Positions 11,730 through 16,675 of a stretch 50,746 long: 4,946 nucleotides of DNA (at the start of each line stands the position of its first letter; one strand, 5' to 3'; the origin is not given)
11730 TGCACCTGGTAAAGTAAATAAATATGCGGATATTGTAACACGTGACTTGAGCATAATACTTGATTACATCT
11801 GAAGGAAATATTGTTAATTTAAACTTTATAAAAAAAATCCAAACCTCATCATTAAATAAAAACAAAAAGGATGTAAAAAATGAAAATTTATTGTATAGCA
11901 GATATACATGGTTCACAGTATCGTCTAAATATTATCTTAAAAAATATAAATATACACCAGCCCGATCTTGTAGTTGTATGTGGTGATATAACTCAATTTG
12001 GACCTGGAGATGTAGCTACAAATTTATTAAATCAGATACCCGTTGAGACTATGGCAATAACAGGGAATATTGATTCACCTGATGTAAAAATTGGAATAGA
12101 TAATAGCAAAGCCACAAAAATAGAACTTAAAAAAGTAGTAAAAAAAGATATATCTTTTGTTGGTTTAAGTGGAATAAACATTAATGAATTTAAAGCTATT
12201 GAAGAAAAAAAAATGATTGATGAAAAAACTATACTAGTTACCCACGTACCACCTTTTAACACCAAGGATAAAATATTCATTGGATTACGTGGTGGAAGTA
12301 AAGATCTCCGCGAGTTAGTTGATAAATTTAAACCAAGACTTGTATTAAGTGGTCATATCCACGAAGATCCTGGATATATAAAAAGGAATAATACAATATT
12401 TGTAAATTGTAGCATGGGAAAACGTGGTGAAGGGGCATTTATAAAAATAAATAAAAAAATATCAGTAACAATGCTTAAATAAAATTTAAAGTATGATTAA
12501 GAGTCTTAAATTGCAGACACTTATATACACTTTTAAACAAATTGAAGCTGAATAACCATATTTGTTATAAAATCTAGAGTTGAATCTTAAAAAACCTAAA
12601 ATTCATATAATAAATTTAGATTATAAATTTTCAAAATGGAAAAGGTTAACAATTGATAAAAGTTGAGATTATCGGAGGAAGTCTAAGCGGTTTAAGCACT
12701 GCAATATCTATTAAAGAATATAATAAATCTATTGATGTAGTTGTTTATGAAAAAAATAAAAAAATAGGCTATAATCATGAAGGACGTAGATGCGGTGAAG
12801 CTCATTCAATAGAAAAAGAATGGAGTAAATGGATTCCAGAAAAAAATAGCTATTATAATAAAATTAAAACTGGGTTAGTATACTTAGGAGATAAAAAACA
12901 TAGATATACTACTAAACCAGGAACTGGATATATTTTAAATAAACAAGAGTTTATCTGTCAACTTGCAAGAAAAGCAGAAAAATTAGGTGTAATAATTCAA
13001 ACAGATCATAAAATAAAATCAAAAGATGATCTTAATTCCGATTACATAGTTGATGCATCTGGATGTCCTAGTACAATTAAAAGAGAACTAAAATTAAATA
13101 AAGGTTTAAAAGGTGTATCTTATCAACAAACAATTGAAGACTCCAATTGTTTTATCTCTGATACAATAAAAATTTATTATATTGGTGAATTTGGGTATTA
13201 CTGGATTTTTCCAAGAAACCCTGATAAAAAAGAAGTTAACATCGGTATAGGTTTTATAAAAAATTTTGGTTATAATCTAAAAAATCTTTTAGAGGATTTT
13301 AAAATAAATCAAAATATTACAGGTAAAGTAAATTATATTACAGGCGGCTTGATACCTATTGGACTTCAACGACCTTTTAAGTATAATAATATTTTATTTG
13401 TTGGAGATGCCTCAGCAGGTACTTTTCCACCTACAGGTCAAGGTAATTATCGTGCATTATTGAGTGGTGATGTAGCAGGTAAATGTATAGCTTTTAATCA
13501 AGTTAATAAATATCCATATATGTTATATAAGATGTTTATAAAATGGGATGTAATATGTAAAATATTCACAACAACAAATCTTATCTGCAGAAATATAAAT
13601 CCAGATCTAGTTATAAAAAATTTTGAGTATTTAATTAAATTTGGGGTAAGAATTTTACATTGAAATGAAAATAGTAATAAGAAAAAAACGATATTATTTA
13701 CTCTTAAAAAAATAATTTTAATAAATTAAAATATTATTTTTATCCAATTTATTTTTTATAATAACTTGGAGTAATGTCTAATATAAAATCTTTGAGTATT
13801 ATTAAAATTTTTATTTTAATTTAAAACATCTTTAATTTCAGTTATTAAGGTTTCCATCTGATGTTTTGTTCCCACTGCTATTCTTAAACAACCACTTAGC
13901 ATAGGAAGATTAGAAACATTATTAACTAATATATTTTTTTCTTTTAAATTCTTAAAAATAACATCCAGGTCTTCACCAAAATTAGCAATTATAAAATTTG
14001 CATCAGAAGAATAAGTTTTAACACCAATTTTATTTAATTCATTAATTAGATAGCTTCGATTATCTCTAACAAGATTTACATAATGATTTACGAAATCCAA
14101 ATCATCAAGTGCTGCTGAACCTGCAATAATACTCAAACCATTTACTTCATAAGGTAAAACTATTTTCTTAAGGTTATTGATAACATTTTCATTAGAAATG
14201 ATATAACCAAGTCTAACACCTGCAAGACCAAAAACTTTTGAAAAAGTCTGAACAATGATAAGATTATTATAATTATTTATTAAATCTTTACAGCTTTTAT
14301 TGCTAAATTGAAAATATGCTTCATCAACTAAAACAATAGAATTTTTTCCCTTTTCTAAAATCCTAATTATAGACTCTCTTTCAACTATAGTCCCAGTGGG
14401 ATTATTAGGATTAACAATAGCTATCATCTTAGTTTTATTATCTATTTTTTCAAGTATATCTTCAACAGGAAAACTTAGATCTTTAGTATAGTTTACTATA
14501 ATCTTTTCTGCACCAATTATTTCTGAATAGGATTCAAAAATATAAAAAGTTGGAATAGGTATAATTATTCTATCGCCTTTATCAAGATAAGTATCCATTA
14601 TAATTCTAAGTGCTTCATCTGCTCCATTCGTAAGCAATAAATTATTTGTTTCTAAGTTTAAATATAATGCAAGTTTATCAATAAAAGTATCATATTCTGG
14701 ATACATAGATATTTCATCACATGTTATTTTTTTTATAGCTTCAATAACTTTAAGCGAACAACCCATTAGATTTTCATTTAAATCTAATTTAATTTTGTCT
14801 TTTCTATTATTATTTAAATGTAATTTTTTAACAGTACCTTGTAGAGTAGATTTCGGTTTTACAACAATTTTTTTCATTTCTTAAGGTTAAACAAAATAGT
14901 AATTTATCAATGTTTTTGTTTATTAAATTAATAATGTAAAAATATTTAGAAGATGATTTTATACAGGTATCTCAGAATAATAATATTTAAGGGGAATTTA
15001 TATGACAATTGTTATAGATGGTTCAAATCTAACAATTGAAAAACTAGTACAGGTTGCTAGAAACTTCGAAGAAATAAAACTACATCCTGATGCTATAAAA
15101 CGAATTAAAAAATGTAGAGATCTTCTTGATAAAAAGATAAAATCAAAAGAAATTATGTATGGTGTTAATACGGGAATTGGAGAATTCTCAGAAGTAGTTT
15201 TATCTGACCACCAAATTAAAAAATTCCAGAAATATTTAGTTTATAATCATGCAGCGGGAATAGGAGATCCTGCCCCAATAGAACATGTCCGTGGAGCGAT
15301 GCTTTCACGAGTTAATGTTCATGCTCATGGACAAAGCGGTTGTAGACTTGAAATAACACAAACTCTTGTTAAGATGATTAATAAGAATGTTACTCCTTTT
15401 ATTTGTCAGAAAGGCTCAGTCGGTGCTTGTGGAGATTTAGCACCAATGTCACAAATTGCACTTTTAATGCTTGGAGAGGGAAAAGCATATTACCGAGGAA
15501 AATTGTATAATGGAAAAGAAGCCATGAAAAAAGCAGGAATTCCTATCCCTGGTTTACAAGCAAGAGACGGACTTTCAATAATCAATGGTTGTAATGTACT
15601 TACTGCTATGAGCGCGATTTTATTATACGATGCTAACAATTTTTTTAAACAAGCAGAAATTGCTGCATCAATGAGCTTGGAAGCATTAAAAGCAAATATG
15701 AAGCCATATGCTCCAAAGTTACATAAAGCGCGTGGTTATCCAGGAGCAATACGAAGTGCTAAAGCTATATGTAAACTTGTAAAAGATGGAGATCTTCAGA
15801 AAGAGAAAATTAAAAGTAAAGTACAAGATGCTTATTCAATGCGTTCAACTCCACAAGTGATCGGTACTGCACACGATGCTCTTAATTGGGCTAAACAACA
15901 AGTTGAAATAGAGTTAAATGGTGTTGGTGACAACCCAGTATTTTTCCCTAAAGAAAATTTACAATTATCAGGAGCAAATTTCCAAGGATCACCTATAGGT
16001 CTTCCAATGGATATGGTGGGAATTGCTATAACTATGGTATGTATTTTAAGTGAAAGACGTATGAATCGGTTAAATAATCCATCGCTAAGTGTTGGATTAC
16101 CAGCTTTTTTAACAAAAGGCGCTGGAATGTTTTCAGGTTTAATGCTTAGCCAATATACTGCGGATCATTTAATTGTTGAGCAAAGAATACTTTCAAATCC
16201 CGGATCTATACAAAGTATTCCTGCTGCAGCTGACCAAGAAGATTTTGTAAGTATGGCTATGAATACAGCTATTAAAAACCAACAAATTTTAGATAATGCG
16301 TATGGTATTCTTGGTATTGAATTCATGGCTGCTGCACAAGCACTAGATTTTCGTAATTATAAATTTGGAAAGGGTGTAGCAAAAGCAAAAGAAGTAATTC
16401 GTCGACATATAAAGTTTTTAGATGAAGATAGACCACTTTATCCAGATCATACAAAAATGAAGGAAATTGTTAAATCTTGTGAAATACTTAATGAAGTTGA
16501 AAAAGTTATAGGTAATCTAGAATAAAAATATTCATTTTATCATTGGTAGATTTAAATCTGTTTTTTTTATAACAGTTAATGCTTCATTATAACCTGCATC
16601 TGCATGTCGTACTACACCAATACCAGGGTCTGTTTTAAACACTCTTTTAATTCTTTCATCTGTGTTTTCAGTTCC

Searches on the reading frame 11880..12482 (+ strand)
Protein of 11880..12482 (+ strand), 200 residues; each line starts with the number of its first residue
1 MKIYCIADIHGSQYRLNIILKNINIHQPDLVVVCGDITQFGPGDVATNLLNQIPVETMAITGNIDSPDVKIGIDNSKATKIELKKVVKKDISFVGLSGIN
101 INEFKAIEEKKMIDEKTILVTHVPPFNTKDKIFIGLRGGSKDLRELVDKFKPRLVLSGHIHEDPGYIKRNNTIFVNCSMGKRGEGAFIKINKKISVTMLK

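Call 16: search_protein_families(library=pfam, proteins=[window:11880-12482:+], max_evalue=0.001)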
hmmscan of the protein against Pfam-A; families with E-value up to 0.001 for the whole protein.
window:11880-12482:+ (200 aa): 3 families
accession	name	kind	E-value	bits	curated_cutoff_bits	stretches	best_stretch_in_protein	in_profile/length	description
PF00149.33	Metallophos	-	3.5e-17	63.9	21.5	1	1-162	1-190/191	Calcineurin-like phosphoesterase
PF12850.12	Metallophos_2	-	6.2e-13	49.5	27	1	1-176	1-131/154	Calcineurin-like phosphoesterase superfamily domain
PF14582.11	Metallophos_3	-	5.3e-11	42.8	28.2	1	111-193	170-252/259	Metallophosphoesterase, calcineurin superfamily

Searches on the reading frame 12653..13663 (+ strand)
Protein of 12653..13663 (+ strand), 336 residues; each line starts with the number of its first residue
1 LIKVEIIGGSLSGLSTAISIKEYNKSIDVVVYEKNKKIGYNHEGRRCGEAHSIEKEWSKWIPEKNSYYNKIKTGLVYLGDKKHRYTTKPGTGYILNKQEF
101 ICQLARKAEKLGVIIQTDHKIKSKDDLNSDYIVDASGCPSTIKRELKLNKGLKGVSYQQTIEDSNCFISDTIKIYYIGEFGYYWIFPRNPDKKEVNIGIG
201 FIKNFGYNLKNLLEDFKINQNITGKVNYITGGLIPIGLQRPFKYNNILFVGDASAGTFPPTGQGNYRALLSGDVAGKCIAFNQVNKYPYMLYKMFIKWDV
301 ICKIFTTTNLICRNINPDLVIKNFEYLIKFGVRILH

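Call 16: search_protein_families(library=pfam, proteins=[window:12653-13663:+], max_evalue=0.001)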
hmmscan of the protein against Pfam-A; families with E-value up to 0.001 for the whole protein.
window:12653-13663:+ (336 aa): 3 families
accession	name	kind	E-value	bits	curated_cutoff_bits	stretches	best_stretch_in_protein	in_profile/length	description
PF22578.2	GGR_cat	-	1.3e-05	25.4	27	1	180-220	31-71/88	Geranylgeranyl reductase catalytic domain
PF01266.30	DAO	-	3.1e-05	24.1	27.9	0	5-52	3-48/353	FAD dependent oxidoreductase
PF13450.12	NAD_binding_8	-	0.00019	22.1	21.9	1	6-41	1-34/68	NAD(P)-binding Rossmann-like domain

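Call 92: search_protein_families(library=ncbifam, proteins=[window:12653-13663:+], max_evalue=0.001)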
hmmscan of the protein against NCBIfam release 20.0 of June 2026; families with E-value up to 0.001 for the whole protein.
window:12653-13663:+ (336 aa): 10 families
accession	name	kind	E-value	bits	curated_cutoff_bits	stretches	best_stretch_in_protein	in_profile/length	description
TIGR02032.1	GG-red-SF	subfamily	1.7e-26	93.6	158.8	1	6-279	5-297/297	geranylgeranyl reductase family protein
NF041080.1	DGGGPL_reductase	equivalog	1.1e-19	70.6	580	2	120-280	137-312/447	digeranylgeranylglycerophospholipid reductase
TIGR02023.1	BchP-ChlP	subfamily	3e-13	49.5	343.3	1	108-281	121-300/388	geranylgeranyl diphosphate reductase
NF041160.1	DGGPL_Thplmales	equivalog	8.4e-09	34.8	780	1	148-278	176-309/396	digeranylgeranylglycerophospholipid reductase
NF005243.0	PRK06753.1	equivalog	7.7e-07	28.3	365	0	3-39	2-36/374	hypothetical protein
NF006101.0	PRK08255.1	equivalog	3.3e-06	25.5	1078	1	3-145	2-146/768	bifunctional salicylyl-CoA 5-hydroxylase/oxidoreductase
NF038171.1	maturase_LodB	equivalog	1.2e-05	24.5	400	0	105-149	126-170/361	lysine-epsilon-oxidase maturase LodB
TIGR00562.1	proto_IX_ox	equivalog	4e-05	22.4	97.85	1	3-43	4-44/470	protoporphyrinogen oxidase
NF008726.1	PRK11728.1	equivalog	0.00025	20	299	1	3-52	2-51/389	L-2-hydroxyglutarate oxidase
NF007123.0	PRK09564.1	equivalog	0.00027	19.7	458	1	3-41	2-40/444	CoA-disulfide reductase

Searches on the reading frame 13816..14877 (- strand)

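Call 16: search_protein_families(library=pfam, proteins=[window:13816-14877:-], max_evalue=0.001)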
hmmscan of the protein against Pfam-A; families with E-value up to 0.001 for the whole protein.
window:13816-14877:- (353 aa): 3 families
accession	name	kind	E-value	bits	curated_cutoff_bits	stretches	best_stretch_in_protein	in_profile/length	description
PF00155.27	Aminotran_1_2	-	4.2e-58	197.7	19.7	1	26-348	1-361/361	Aminotransferase class I and II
PF00266.25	Aminotran_5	-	3.2e-07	30.1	21.5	1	67-187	50-177/371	Aminotransferase class-V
PF04864.19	Alliinase_C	-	3.9e-06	26.4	22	1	145-238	133-219/363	Allinase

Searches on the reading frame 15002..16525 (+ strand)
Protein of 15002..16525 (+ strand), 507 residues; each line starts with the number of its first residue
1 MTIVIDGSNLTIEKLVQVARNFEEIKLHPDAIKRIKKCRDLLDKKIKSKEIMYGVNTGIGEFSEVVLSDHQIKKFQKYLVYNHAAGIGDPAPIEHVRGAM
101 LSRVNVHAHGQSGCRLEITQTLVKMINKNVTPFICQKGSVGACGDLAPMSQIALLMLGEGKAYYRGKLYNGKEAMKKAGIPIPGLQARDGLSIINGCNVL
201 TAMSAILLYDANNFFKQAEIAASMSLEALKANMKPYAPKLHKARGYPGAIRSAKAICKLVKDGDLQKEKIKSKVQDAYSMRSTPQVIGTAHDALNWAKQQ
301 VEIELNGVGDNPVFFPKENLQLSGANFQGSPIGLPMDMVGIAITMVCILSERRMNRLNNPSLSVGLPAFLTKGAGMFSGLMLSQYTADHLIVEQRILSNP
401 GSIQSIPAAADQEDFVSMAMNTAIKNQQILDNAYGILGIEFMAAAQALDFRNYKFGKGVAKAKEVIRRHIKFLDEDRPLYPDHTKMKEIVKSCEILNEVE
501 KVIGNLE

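Call 16: search_protein_families(library=pfam, proteins=[window:15002-16525:+], max_evalue=0.001)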
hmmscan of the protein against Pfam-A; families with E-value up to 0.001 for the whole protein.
window:15002-16525:+ (507 aa): 1 family
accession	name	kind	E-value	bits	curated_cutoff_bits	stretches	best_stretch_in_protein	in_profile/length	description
PF00221.24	Lyase_aromatic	-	3.7e-158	527.5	27.3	1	10-467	1-465/466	Aromatic amino acid lyase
